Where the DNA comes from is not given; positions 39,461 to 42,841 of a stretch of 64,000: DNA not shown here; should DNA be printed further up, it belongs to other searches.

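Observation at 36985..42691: Lower-GC locus pairing a metallophosphoesterase/P-loop NTPase/helical-repeat giant protein with a TIR-like protein: candidate uncharacterised defence system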

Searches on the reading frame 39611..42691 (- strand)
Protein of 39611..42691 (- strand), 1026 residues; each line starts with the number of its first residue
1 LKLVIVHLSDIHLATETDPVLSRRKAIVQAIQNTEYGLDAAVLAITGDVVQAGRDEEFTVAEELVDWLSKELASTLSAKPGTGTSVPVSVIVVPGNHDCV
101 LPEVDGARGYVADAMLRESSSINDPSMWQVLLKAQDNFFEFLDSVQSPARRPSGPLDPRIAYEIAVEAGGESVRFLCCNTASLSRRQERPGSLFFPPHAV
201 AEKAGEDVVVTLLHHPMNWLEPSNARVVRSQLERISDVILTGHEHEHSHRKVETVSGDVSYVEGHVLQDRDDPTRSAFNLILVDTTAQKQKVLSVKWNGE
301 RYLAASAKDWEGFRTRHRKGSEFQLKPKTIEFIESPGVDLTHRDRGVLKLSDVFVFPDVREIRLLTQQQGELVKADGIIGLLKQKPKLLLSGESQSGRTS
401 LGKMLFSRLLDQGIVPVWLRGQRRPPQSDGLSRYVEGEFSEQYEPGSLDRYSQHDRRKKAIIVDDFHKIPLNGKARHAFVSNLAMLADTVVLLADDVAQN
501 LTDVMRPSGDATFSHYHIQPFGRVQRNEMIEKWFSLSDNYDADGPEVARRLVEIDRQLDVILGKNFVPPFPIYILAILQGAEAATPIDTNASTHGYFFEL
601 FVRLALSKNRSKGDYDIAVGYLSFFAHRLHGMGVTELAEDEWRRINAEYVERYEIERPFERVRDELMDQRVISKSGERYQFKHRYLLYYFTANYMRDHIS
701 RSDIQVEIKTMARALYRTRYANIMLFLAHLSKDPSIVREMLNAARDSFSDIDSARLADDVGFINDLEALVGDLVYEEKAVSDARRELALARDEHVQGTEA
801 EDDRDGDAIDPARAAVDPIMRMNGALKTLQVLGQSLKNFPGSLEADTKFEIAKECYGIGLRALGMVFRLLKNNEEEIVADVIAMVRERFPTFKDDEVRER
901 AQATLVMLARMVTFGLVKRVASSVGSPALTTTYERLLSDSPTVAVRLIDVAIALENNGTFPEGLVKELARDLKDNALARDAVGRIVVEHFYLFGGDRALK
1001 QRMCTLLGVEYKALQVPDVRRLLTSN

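Call 3: search_protein_families(library=pfam, proteins=[window:39611-42691:-], max_evalue=0.1)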
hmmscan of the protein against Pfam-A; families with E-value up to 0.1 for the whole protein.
window:39611-42691:- (1026 aa): 6 families
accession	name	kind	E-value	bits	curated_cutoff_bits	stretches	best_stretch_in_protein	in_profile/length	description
PF00149.33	Metallophos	-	1.4e-12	48.9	21.5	1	4-246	2-190/191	Calcineurin-like phosphoesterase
PF24406.1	nSTAND_NTPase4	-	3.2e-08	34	27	1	636-690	2-57/58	Novel STAND NTPase 4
PF12850.12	Metallophos_2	-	0.0024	18.3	27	0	5-255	3-127/154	Calcineurin-like phosphoesterase superfamily domain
PF20720.3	nSTAND3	-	0.022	14.9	27.2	1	381-419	13-51/155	Novel STAND NTPase 3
PF25567.1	TPR_SYO1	-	0.044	13.8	27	0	722-772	170-221/259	SYO1-like, TPR repeats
PF13401.12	AAA_22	-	0.07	13.9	27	0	388-488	8-109/130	AAA domain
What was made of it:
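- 39611..42691 (-): DS-8 orthologue, 1026 aa. N-terminal metallophosphatase (aa ~1-290), P-loop STAND NTPase (Walker A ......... at aa 392-400, Walker B DD at aa 463-464) and a helical C-terminal half of about 550 aa. Pfam Metallophos and nSTAND_NTPase4 (call 3).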

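Call 4: search_protein_families(library=padloc, proteins=[window:39611-42691:-], max_evalue=0.1)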
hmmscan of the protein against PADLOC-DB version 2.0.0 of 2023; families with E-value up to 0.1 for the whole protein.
window:39611-42691:- (1026 aa): 3 families
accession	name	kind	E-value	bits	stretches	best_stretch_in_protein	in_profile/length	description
PDLC05050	PDC-S60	-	3.2e-100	334.8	1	325-1011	192-890/906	-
PDLC05051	PDC-S60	-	3e-16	56.7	1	5-700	3-702/1027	-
PDLC00736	Effector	-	3.2e-08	31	1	1-254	1-241/561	Endonuclease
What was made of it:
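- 39611..42691 (-): PADLOC PDC-S60 3.2e-100 (call 4).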

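Call 5: search_protein_families(library=ncbifam, proteins=[window:39611-42691:-], max_evalue=0.1)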
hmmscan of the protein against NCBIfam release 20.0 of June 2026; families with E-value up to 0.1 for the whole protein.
window:39611-42691:- (1026 aa): 2 families
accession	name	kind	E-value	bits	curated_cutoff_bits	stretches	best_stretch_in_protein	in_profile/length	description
NF053861.1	DS8_antiphage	equivalog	1.8e-266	886.7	790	1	7-1008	1-993/994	anti-phage protein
NF053862.1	DS9_1_antiphage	equivalog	4.4e-07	29.1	420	1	4-103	195-293/486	anti-phage phosphoesterase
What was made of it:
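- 39611..42691 (-): NCBIfam NF053861 DS8_antiphage, an equivalog model: 886.7 bits against a cut-off of 790, covering 1-993/994 (call 5).
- On DS-8 (NF053861): 886.7 bits against a cut-off of 790; residues 7-1008 align to model positions 1-993/994 (call 5).
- NF053861 scores above its curated cut-off over the full length (call 5), and PDC-S60 matches (call 4).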

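Call 29: find_related_loci(query=window:39611-42691:-, collection=genome_contigs, flank=6000)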
Query window:39611-42691:- (1026 aa) in genome_contigs; peptide patterns used: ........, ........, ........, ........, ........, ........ (x = any residue, [..] = any of these).
52 stretches matched a pattern; 1 encode a relative of the query (tblastn E <= 1e-3); 1 distinct loci.
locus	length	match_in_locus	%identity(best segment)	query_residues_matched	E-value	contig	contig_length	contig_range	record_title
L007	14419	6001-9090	32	1-1020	4e-168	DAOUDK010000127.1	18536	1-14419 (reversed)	MAG TPA_asm: Anaerolineae bacterium isolate M42_99 k117_507474, whole genome shotgun sequence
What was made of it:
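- Tried and rejected: Genome scan with DS-8 as a single protein: only one locus (call 29).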

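Call 30: find_homologous_proteins(query=window:39611-42691:-, max_evalue=1e-10)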
Query window:39611-42691:- (1026 aa): 86 proteins with E <= 1e-10 among 8000 candidates.
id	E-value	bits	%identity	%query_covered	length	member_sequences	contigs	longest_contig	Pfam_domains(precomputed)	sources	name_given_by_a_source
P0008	0.0e+0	1811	100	79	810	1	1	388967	PF24406.2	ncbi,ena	-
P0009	5.2e-273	926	42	100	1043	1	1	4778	PF00149.34,PF24406.2,PF13401.13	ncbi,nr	ncbi:MAG: hypothetical protein HOP00_12220 [Nitrospira sp.]|nr:hypothetical protein [Nitrospira sp.]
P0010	1.9e-261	888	41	100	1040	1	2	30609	PF00149.34,PF24406.2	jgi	jgi:predicted MPP superfamily phosphohydrolase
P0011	1.4e-238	813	40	100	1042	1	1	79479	PF00149.34,PF24406.2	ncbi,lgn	-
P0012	1.4e-236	806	37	99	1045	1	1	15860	PF00149.34,PF24406.2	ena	-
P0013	1.0e-228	780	38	99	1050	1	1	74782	PF00149.34,PF24406.2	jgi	jgi:hypothetical protein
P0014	2.1e-227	776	38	99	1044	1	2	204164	PF00149.34,PF24406.2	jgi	jgi:predicted phosphodiesterase/ABC-type oligopeptide transport system ATPase subunit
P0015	1.7e-226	772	38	100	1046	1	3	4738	PF00149.34,PF24406.2,PF20720.4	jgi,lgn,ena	jgi:ABC-type oligopeptide transport system ATPase subunit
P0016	2.5e-224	765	37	99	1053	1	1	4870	PF00149.34,PF24406.2,PF13401.13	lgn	-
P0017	5.2e-223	761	38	100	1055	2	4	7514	PF00149.34,PF24406.2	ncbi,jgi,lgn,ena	-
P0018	4.0e-222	758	37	100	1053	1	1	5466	PF00149.34,PF05729.19,PF24406.2,PF13191.13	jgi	jgi:predicted MPP superfamily phosphohydrolase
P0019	1.4e-219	750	39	99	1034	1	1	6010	PF00149.34,PF24406.2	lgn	-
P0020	1.5e-218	746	38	99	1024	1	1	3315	PF00149.34,PF24406.2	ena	-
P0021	9.6e-213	727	37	100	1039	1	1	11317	PF00149.34,PF24406.2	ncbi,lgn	-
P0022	7.8e-209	714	37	98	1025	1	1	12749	PF00149.34,PF24406.2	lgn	-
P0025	7.6e-198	678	37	97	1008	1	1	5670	PF00149.34,PF24406.2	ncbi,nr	ncbi:MAG: metallophosphoesterase [Pyrinomonadaceae bacterium]|nr:metallophosphoesterase [Pyrinomonad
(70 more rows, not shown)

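Call 31: find_encoding_contigs(protein=P0011, flank=5000, max_places=2)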
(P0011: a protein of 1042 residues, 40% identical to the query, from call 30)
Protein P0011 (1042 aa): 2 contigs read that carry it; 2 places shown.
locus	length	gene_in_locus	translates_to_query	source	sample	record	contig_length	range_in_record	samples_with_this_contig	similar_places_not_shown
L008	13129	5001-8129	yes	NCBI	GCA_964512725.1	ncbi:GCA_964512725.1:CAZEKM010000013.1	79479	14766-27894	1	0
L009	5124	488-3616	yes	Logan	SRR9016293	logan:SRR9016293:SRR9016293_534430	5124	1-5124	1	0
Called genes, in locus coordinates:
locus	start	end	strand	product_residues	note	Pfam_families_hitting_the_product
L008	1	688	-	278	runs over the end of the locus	PF00034:Cytochrom_C (faint), PF21342:SoxA-TsdA_cyt-c, PF13442:Cytochrome_CBB3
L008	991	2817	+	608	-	PF00317:Ribonuc_red_lgN, PF02867:Ribonuc_red_lgC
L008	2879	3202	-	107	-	-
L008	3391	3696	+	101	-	PF14076:DUF4258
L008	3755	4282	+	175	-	PF13560:HTH_31 (faint)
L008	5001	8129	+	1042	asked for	PF00149:Metallophos, PF24406:nSTAND_NTPase4 (weak)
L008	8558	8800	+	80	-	-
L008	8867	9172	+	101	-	PF21716:dnstrm_HI1420, PF01381:HTH_3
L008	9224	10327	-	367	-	PF13776:DUF4172, PF02661:Fic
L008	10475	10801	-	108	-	PF01850:PIN (weak)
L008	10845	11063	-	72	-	-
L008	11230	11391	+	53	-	-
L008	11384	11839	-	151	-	PF01850:PIN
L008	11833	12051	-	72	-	PF04014:MazE_antitoxin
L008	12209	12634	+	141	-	PF01812:5-FTHF_cyc-lig (weak)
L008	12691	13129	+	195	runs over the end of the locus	PF04343:DUF488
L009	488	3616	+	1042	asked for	PF00149:Metallophos, PF24406:nSTAND_NTPase4 (weak)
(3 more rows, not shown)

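Call 32: find_encoding_contigs(protein=P0010, flank=5000, max_places=2)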
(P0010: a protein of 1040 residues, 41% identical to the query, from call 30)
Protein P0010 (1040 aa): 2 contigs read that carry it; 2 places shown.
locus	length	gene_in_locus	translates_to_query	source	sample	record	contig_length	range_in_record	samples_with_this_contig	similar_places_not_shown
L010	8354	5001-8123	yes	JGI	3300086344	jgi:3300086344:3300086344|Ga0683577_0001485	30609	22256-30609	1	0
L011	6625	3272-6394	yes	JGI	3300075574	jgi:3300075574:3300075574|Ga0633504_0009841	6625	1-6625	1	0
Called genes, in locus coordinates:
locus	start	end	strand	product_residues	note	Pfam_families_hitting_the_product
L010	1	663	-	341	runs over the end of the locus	PF00005:ABC_tran, PF13401:AAA_22 (weak), PF08352:oligo_HPY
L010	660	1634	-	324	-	PF00005:ABC_tran, PF13304:AAA_21 (faint), PF08352:oligo_HPY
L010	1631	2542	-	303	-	PF00528:BPD_transp_1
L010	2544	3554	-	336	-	PF00528:BPD_transp_1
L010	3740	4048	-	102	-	-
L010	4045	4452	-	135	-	PF01609:DDE_Tnp_1, PF13586:DDE_Tnp_1_2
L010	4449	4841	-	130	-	PF13340:DUF4096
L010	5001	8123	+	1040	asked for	PF00149:Metallophos, PF24406:nSTAND_NTPase4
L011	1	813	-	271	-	?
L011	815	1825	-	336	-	PF00528:BPD_transp_1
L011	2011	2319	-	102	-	-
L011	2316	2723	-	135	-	PF01609:DDE_Tnp_1, PF13586:DDE_Tnp_1_2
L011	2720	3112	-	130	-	PF13340:DUF4096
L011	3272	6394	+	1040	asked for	PF00149:Metallophos, PF24406:nSTAND_NTPase4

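Call 33: find_encoding_contigs(protein=P0013, flank=5000, max_places=2)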
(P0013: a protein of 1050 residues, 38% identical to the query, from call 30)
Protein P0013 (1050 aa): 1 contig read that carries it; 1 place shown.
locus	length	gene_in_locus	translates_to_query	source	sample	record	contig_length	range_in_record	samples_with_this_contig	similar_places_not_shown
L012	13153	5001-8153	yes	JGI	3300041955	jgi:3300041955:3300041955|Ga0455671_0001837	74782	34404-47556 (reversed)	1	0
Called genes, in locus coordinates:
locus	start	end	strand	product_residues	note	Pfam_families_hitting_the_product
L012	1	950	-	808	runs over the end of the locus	PF17389:Bac_rhamnosid6H (faint), PF22422:MGH1-like_GH, PF03200:Glyco_hydro_63 (weak), PF01204:Trehalase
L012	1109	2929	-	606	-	PF07881:Fucose_iso_N1, PF07882:Fucose_iso_N2, PF02952:Fucose_iso_C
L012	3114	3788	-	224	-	-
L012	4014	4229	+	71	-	PF01402:RHH_1 (weak)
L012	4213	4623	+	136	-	PF01850:PIN, PF13470:PIN_3 (weak)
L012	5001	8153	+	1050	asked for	PF00149:Metallophos, PF24406:nSTAND_NTPase4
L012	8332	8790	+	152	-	PF22522:DUF6998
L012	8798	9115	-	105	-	-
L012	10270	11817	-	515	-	PF04715:, PF00425:Chorismate_bind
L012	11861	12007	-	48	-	-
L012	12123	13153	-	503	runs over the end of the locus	PF01487:DHquinase_I, PF08501:Shikimate_dh_N, PF03807:F420_oxidored (weak), PF18317:SDH_C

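Call 34: find_encoding_contigs(protein=P0014, flank=5000, max_places=2)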
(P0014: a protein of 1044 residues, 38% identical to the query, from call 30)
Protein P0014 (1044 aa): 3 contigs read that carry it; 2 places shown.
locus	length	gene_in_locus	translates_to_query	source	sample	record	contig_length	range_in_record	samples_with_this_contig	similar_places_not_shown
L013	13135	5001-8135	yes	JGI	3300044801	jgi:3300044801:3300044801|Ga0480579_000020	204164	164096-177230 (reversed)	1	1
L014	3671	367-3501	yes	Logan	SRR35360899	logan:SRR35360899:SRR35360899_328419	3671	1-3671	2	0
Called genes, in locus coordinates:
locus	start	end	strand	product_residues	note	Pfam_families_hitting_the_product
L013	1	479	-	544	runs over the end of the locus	PF18917:LiaI-LiaF-like_TM1, PF22570:LiaF-TM (weak), PF13349:DUF4097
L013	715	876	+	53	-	-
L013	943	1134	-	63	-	-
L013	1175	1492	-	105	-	-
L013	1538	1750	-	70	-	-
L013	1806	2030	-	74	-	-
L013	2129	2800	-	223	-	PF18917:LiaI-LiaF-like_TM1, PF22570:LiaF-TM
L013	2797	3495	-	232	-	PF13490:zf-HC2 (weak)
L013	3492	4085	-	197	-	PF07638:Sigma70_ECF (weak), PF04542:Sigma70_r2, PF08281:Sigma70_r4_2, PF04545:Sigma70_r4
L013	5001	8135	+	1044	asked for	PF00149:Metallophos, PF24406:nSTAND_NTPase4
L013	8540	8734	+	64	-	-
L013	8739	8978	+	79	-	-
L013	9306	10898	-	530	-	PF05681:Fumerase, PF05683:Fumerase_C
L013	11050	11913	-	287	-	PF18306:LDcluster4, PF03641:Lysine_decarbox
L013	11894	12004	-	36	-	-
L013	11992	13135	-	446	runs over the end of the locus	PF02310:B12-binding, PF04055:Radical_SAM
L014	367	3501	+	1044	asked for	PF00149:Metallophos, PF24406:nSTAND_NTPase4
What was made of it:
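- L008, L010, L012 and L013 (calls 31-34).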

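Call 93: find_related_loci(query=A7, collection=viral_contigs, flank=6000)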
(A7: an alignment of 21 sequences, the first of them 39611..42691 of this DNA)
Query A7 (1026 aa) in viral_contigs; peptide patterns used: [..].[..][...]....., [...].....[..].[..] (x = any residue, [..] = any of these).
179 stretches matched a pattern; 9 encode a relative of the query (tblastn E <= 1e-3); 9 distinct loci.
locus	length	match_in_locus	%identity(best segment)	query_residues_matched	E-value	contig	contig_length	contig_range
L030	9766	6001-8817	26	1-935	2e-96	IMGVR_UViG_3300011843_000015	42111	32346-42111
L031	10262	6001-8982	24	1-1021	8e-85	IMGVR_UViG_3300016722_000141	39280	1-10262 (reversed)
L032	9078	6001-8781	24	1-929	2e-79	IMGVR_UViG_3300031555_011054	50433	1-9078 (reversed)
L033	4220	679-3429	23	1-909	9e-66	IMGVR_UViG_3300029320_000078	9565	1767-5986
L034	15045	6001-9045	21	2-1011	2e-71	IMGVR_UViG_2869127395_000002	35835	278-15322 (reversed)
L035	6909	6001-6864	27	1-284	1e-27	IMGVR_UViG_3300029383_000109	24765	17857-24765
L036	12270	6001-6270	31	5-101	3e-5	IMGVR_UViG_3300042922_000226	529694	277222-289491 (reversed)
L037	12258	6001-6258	30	5-104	5e-5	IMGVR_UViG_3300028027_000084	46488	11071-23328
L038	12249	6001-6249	27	5-101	6e-5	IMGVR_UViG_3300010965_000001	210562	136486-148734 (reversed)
